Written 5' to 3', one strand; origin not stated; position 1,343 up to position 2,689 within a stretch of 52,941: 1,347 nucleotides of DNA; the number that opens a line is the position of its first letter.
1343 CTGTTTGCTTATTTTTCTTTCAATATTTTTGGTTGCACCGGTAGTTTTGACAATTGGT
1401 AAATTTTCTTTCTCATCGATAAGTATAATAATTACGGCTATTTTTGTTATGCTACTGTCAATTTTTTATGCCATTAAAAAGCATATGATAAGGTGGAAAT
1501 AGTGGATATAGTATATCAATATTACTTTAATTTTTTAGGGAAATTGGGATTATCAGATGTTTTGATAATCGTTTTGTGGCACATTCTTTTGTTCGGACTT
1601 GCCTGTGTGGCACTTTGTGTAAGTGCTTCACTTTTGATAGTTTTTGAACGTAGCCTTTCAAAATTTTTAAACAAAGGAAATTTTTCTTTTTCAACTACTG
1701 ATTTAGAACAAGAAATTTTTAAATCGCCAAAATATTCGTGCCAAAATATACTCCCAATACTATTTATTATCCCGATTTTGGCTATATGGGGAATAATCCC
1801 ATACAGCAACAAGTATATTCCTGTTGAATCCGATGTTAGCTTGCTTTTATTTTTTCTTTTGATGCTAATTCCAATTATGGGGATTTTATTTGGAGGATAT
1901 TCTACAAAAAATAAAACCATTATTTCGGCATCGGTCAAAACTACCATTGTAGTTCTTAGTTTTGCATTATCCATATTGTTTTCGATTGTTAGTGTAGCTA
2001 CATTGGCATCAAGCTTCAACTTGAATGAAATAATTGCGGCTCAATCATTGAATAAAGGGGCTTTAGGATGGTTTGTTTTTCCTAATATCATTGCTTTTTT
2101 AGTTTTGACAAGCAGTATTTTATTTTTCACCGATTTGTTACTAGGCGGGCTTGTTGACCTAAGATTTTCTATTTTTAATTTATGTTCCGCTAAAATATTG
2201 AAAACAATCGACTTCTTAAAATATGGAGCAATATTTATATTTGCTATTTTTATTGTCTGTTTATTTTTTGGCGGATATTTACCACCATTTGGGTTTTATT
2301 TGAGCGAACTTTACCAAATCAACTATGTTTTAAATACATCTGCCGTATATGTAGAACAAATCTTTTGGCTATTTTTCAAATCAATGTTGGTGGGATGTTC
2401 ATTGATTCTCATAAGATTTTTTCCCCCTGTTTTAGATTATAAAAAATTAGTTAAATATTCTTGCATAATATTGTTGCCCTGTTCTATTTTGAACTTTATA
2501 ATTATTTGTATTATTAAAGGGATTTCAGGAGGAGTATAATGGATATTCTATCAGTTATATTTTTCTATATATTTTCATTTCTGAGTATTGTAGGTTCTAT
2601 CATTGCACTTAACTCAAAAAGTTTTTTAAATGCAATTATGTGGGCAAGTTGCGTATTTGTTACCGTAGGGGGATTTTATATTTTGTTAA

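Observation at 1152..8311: Membrane-arm-only, residue-degenerate complex-I-like operon (A-H-J-K-L-M-N, no B/C/D/E/F/G/I)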

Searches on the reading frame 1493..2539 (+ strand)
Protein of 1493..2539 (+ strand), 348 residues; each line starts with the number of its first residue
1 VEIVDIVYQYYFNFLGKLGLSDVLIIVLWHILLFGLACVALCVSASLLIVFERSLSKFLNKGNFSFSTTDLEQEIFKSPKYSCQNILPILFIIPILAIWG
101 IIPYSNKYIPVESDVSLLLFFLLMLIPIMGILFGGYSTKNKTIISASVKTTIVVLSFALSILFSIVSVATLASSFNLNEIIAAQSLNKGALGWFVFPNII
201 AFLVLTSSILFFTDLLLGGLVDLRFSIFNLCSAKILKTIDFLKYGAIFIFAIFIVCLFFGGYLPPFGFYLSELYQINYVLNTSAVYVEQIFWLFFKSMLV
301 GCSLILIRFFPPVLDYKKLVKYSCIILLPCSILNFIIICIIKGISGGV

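Call 3: search_protein_families(library=pfam, proteins=[window:1493-2539:+], max_evalue=1)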
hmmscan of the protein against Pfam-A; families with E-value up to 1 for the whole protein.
window:1493-2539:+ (348 aa): 1 family
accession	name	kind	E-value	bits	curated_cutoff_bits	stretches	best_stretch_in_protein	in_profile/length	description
PF00146.26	NADHdh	-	2.2e-23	83.5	27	1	83-338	67-297/298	NADH dehydrogenase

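Call 4: search_protein_families(library=ncbifam, proteins=[window:1493-2539:+], max_evalue=1)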
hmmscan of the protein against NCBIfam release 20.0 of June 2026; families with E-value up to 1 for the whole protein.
window:1493-2539:+ (348 aa): 7 families
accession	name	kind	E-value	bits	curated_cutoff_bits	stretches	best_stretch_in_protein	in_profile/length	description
NF004741.0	PRK06076.1-2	equivalog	1.8e-17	63.6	305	2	84-206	92-211/337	NADH-quinone oxidoreductase subunit NuoH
NF004745.0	PRK06076.1-6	equivalog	1.8e-13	50.4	450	1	86-341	86-332/341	NADH-quinone oxidoreductase subunit NuoH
NF004742.0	PRK06076.1-3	equivalog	5.3e-13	48.9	531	1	26-340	20-346/356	NADH-quinone oxidoreductase subunit NuoH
NF004740.0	PRK06076.1-1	equivalog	2e-12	47.3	399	1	85-206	84-200/325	NADH-quinone oxidoreductase subunit NuoH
NF040610.1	F420_dehyd_FpoH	exception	6.7e-09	35.5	475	1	84-339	90-333/339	F420H2 dehydrogenase subunit FpoH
NF004744.0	PRK06076.1-5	equivalog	1.6e-07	30.8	542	1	86-341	101-362/372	NADH-quinone oxidoreductase subunit NuoH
NF004743.0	PRK06076.1-4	equivalog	1.2e-05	24.4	494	1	113-343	123-343/433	NADH-quinone oxidoreductase subunit NuoH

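Call 9: find_homologous_proteins(query=window:1502-2539:+, max_evalue=0.00001)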
Query window:1502-2539:+ (345 aa): 67 proteins with E <= 0.00001 among 8000 candidates.
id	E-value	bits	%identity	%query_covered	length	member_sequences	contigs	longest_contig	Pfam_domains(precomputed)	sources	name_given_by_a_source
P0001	2.2e-203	693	97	100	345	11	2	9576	PF00146.27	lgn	-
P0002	5.8e-66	241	39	100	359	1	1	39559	PF00146.27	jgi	-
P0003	8.6e-61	224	37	100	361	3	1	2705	PF00146.27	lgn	-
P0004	5.0e-58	215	37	99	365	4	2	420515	PF00146.27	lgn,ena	-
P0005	2.1e-54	204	35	100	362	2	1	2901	PF00146.27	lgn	-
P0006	2.1e-54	204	39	100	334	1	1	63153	PF00146.27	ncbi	-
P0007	2.6e-54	203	40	100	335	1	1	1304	PF00146.27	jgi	-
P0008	2.7e-53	200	40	98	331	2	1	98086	PF00146.27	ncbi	-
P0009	5.3e-53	199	39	97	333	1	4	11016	PF00146.27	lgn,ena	-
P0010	3.1e-51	193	39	98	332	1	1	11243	PF00146.27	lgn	-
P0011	6.0e-42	163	35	100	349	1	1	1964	PF00146.27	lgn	-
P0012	1.4e-34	138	33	100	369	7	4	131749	PF00146.27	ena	-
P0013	4.3e-32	130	32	98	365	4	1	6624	PF00146.27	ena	-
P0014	1.6e-23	102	33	77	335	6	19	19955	PF00146.27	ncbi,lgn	-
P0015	1.9e-12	66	27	75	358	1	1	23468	PF00146.27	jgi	jgi:NADH-quinone oxidoreductase subunit H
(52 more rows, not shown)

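Call 10: find_encoding_contigs(protein=P0004, flank=10000, max_places=2)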
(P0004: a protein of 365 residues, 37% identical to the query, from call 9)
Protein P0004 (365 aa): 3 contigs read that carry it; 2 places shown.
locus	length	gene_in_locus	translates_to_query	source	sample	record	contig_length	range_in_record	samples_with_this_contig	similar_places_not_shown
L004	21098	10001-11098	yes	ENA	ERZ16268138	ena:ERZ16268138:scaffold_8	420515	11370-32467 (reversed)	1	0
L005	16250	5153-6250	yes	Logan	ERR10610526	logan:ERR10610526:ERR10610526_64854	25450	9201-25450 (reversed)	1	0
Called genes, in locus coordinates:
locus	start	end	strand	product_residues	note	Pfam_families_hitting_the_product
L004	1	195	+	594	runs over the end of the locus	PF07973:tRNA_SAD, PF00587:tRNA-synt_2b, PF03129:HGTP_anticodon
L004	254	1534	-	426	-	PF00919:UPF0004, PF04055:Radical_SAM, PF01938:TRAM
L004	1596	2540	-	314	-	PF01134:GIDA (faint), PF01946:Thi4 (faint), PF03486:HI0933_like (faint), PF07992:Pyr_redox_2, PF12831:FAD_oxidored (faint), PF13738:Pyr_redox_3, PF00070:Pyr_redox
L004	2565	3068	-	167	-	-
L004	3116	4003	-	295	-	-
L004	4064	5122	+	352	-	PF00814:TsaD, PF02543:Carbam_trans_N, PF22521:HypF_C_2 (weak)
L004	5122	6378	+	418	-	PF04413:Glycos_transf_N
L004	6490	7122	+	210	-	-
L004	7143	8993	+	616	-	PF05226:CHASE2, PF00990:GGDEF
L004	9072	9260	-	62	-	PF01402:RHH_1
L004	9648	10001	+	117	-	PF00507:Oxidored_q4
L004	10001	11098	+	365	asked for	PF00146:NADHdh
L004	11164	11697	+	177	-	PF00499:Oxidored_q3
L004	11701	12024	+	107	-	PF00420:Oxidored_q2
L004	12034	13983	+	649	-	PF00662:Proton_antipo_N, PF00361:Proton_antipo_M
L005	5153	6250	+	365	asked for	PF00146:NADHdh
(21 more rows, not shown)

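Call 11: find_encoding_contigs(protein=P0012, flank=10000, max_places=2)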
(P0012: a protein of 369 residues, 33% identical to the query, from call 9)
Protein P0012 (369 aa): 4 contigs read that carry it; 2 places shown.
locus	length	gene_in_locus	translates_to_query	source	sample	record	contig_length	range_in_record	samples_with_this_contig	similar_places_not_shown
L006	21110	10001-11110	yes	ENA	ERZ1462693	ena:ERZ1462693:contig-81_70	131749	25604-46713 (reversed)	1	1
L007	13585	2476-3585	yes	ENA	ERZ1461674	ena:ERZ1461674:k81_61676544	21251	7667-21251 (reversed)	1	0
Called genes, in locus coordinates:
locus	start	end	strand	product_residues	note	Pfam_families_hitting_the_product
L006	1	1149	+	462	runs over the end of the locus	PF00483:NTP_transferase, PF12804:NTP_transf_3 (weak), PF22640:ManC_GMP_beta-helix, PF01050:MannoseP_isomer, PF07883:Cupin_2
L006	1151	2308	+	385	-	PF00483:NTP_transferase, PF12804:NTP_transf_3, PF00702:Hydrolase (faint), PF08645:PNK3P, PF13242:Hydrolase_like (weak)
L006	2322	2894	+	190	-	PF13580:SIS_2, PF01380:SIS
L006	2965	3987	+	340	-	PF00288:GHMP_kinases_N, PF08544:GHMP_kinases_C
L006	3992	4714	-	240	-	PF00682:HMGL-like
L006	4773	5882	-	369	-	PF07787:TMEM43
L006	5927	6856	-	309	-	PF14684:Tricorn_C1 (weak), PF03572:Peptidase_S41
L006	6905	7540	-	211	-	PF21033:RMD1-3 (faint), PF00515:TPR_1 (faint), PF07719:TPR_2 (faint), PF13424:TPR_12 (weak)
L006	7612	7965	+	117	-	PF00507:Oxidored_q4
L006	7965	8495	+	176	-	PF01058:Oxidored_q6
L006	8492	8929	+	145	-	PF00329:Complex1_30kDa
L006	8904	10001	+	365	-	PF00346:Complex1_49kDa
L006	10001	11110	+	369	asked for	PF00146:NADHdh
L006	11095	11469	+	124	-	PF13183:Fer4_8 (faint), PF13484:Fer4_16 (faint), PF13187:Fer4_9, PF00037:Fer4 (weak), PF13237:Fer4_10, PF14697:Fer4_21, PF12838:Fer4_7, PF00037:Fer4 (weak), +6 more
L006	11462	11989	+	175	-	PF00499:Oxidored_q3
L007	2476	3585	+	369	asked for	PF00146:NADHdh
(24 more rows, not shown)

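Call 12: find_encoding_contigs(protein=P0008, flank=10000, max_places=2)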
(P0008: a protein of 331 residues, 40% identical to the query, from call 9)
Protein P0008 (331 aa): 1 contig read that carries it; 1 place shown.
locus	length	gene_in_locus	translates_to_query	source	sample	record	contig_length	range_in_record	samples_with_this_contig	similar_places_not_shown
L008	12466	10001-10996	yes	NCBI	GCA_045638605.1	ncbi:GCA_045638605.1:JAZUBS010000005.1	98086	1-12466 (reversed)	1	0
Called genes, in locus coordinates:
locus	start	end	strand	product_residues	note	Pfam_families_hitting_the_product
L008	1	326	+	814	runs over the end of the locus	PF01074:Glyco_hydro_38N, PF09261:Alpha-mann_mid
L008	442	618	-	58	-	-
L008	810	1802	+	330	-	-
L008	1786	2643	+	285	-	PF00413:Peptidase_M10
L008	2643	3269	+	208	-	PF00730:HhH-GPD, PF00633:HHH (weak)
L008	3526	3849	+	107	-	-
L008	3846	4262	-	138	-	PF01894:YjbQ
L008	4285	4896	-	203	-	PF02660:G3P_acyltransf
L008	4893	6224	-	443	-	PF00009:GTP_EFTU (weak), PF01926:MMR_HSR1, PF02421:FeoB_N, PF00009:GTP_EFTU, PF01926:MMR_HSR1, PF02421:FeoB_N, PF04548:AIG1, PF14714:KH_dom-like, +5 more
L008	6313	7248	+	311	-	PF00929:RNase_T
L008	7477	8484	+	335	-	PF00044:Gp_dh_N, PF02800:Gp_dh_C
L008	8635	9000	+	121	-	-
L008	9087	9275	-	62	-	PF01402:RHH_1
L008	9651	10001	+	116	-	-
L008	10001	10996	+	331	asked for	PF00146:NADHdh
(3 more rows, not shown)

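Call 15: find_related_loci(query=A1, collection=genome_contigs, flank=10000)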
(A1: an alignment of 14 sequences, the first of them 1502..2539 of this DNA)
Query A1 (345 aa) in genome_contigs; peptide patterns used: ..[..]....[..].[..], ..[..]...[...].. (x = any residue, [..] = any of these).
319 stretches matched a pattern; 246 encode a relative of the query (tblastn E <= 1e-3); the best 80 are kept; 80 distinct loci.
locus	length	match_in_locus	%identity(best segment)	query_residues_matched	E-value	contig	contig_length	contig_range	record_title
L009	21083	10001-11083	37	1-343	2e-66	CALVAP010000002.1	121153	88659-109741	MAG: Candidatus Gastranaerophilales bacterium isolate E08__bin56 genome assembly, contig: E08__k127_7631336, whole genom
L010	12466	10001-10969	40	1-337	5e-60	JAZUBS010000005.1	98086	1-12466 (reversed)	MAG: Candidatus Gastranaerophilaceae bacterium isolate T1900045317_YK20190006.MAGScoT_cleanbin_000004 SGB_6308_k141_1011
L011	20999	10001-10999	39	1-344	1e-59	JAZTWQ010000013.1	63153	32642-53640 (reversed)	MAG: Candidatus Gastranaerophilaceae bacterium isolate T1900045333_YK20190022.MAGScoT_cleanbin_000004 SGB_6551_k141_2782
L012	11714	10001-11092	34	1-345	4e-51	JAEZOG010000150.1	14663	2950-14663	MAG: Cyanobacteria bacterium OH_CFB_184 k127_269068, whole genome shotgun sequence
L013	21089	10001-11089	33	1-344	1e-49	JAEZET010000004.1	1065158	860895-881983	MAG: Cyanobacteria bacterium OH_CBrB_359 k127_676826, whole genome shotgun sequence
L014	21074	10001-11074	32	1-339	6e-49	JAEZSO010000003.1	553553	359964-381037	MAG: Cyanobacteria bacterium OH_PDB_230 k127_450821, whole genome shotgun sequence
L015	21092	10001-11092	33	1-345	2e-45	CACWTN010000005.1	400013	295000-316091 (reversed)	uncultured bacterium isolate RUG10899 genome assembly, contig: RUG10899_asm_5, whole genome shotgun sequence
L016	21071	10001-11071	37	1-344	8e-64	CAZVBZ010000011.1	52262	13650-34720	MAG TPA_asm: uncultured Muribaculaceae bacterium isolate SRP313737_co1_35 genome assembly, contig: NODE_1063_length_5226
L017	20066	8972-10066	32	1-345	6e-45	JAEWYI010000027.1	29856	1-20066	MAG: Cyanobacteria bacterium OH_SFB_17 k127_156390, whole genome shotgun sequence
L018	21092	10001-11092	31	1-345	2e-44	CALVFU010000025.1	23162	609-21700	MAG: Candidatus Gastranaerophilales bacterium isolate BRZ_RF__bin58 genome assembly, contig: BRZ_RF__NODE_2911_length_23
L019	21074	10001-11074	32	1-339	2e-43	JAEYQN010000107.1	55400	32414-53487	MAG: Cyanobacteria bacterium OH_CBB_238 k127_744525, whole genome shotgun sequence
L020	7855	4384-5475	31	1-345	5e-43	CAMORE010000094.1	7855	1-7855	MAG: uncultured Acinetobacter sp. isolate SRR873605_bin.28_metaWRAP_v1.3_MAG genome assembly, contig: NODE_26533_length_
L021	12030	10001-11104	31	1-344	3e-42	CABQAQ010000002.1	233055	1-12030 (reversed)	MAG TPA_asm: uncultured bacterium isolate MGYG-HGUT-00408 genome assembly, contig: GUT_GENOME009245_2, whole genome shot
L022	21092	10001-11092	33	1-345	2e-42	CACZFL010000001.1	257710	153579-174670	uncultured bacterium isolate RUG12575 genome assembly, contig: RUG12575_asm_1, whole genome shotgun sequence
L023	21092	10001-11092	33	1-345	4e-42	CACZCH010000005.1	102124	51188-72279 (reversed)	uncultured bacterium isolate RUG12494 genome assembly, contig: RUG12494_asm_5, whole genome shotgun sequence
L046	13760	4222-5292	30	1-339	6e-38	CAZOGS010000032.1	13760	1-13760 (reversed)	MAG TPA_asm: uncultured Muribaculaceae bacterium isolate SRP225648_co1_585 genome assembly, contig: NODE_11254_length_13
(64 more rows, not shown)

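Call 18: search_solved_structures(query=window:1502-2539:+, max_evalue=0.01, show_alignments=3)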
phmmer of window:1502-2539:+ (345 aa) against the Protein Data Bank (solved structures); distinct sequences matched with E-value up to 0.01: 20.
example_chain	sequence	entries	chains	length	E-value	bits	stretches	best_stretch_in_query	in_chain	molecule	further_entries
7wff_A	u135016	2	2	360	3.8e-09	39.8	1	82-335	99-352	NAD(P)H-quinone oxidoreductase subunit 1, chloroplastic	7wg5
7nyh_H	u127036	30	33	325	1.2e-08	38.1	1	76-201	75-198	NADH-quinone oxidoreductase subunit H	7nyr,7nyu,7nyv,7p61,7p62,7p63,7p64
7eu3_A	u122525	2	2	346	5.8e-08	35.9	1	79-334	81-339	NAD(P)H-quinone oxidoreductase subunit 1, chloroplastic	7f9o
9grx_A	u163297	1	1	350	6.5e-08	35.8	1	82-334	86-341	NAD(P)H-quinone oxidoreductase subunit 1, chloroplastic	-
8qby_H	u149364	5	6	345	3.8e-07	33.3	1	84-268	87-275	NADH-quinone oxidoreductase subunit H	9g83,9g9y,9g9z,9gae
6nbq_A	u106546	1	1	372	3.4e-06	30.1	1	84-336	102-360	NdhA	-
6hum_A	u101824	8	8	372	4.4e-06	29.8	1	83-336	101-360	NAD(P)H-quinone oxidoreductase subunit 1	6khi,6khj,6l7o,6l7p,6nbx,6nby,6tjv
6x89_1M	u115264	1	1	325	1.3e-05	28.2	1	75-203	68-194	NU1M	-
8e73_1M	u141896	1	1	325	1.4e-05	28.1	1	81-201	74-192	Nad1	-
5lnk_H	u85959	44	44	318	0.00047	23.1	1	83-284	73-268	Mitochondrial complex I, ND1 subunit | NADH-ubiquinone oxidoreductase chain 1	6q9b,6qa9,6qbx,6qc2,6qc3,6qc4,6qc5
5gpn_e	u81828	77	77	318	0.0011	21.9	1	82-289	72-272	NADH-ubiquinone oxidoreductase chain 1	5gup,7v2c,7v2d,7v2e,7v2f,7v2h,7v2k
8ud1_1H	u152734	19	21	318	0.0015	21.5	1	82-289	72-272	NADH-ubiquinone oxidoreductase chain 1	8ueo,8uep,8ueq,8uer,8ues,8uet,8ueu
7a23_H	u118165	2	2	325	0.0016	21.3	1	81-262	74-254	Nad1m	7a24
9iho_H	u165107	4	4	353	0.0027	20.6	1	85-335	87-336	NADH-ubiquinone oxidoreductase chain 1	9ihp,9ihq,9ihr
7aqq_H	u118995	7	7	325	0.0036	20.2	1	81-262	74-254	NADH-ubiquinone oxidoreductase chain 1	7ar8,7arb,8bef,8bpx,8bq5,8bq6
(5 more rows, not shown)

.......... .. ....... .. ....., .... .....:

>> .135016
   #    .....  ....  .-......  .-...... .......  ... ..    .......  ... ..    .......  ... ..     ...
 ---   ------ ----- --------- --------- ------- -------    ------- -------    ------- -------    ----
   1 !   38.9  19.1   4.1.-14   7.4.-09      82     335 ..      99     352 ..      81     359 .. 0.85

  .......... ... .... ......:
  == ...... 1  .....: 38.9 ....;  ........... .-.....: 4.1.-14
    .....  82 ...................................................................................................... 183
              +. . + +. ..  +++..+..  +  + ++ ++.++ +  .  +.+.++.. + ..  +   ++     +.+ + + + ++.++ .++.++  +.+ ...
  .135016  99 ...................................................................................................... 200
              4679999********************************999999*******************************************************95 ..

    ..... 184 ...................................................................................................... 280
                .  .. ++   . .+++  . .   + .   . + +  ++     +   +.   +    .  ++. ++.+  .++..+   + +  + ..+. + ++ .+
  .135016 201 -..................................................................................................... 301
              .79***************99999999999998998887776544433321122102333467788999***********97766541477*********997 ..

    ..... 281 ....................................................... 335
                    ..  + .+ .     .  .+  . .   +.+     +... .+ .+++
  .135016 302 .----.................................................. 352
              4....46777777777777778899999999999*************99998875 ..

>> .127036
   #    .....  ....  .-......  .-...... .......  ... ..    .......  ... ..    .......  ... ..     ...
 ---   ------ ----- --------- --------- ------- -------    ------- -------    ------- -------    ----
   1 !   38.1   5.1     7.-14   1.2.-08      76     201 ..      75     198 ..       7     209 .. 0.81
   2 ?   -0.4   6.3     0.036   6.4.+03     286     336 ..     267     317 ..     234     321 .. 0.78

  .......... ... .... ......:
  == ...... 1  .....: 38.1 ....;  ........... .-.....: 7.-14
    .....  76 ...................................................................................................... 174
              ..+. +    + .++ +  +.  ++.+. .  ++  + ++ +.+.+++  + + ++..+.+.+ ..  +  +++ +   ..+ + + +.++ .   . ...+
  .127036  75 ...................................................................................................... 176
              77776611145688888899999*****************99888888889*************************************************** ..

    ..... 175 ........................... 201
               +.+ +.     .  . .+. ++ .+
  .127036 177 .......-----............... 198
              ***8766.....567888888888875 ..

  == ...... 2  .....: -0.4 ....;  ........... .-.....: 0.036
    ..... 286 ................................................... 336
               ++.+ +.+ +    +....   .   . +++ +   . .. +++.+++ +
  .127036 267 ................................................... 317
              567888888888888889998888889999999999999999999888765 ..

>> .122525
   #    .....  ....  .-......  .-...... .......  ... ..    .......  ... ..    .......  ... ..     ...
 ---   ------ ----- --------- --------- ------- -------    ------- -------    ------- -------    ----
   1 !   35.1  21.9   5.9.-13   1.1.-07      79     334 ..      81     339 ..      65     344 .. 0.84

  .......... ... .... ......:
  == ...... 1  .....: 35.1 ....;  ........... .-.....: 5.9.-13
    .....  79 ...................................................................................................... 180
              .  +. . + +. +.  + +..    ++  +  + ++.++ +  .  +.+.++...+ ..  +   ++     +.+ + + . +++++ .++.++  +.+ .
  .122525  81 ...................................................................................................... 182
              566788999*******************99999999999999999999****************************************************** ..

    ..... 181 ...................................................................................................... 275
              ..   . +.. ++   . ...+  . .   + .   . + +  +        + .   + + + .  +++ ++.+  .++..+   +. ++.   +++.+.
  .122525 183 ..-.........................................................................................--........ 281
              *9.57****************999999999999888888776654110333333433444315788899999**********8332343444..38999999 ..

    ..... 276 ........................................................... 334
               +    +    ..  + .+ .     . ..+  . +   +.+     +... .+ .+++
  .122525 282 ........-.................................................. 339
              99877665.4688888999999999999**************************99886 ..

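Call 38: find_encoding_contigs(protein=P0001, flank=10000, max_places=3)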
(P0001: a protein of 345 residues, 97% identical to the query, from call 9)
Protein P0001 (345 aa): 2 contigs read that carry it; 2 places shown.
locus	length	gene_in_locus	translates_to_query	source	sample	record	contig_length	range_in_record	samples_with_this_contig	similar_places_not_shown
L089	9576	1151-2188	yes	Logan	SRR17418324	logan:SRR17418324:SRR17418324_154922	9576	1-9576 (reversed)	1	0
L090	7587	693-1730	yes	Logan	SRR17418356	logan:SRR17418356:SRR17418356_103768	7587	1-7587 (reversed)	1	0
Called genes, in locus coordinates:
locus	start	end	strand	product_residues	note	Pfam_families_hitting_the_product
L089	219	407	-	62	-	PF01402:RHH_1 (weak)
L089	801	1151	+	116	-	-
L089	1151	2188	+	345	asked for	PF00146:NADHdh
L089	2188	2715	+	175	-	PF00499:Oxidored_q3 (weak)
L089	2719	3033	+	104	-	PF00420:Oxidored_q2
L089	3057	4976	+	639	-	PF00361:Proton_antipo_M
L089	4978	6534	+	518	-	PF00361:Proton_antipo_M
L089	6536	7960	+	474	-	PF00361:Proton_antipo_M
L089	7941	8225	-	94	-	PF01541:GIY-YIG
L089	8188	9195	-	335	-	PF01207:Dus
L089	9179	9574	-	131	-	?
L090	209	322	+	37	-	-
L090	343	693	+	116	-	-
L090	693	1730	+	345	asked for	PF00146:NADHdh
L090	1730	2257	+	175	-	PF00499:Oxidored_q3 (weak)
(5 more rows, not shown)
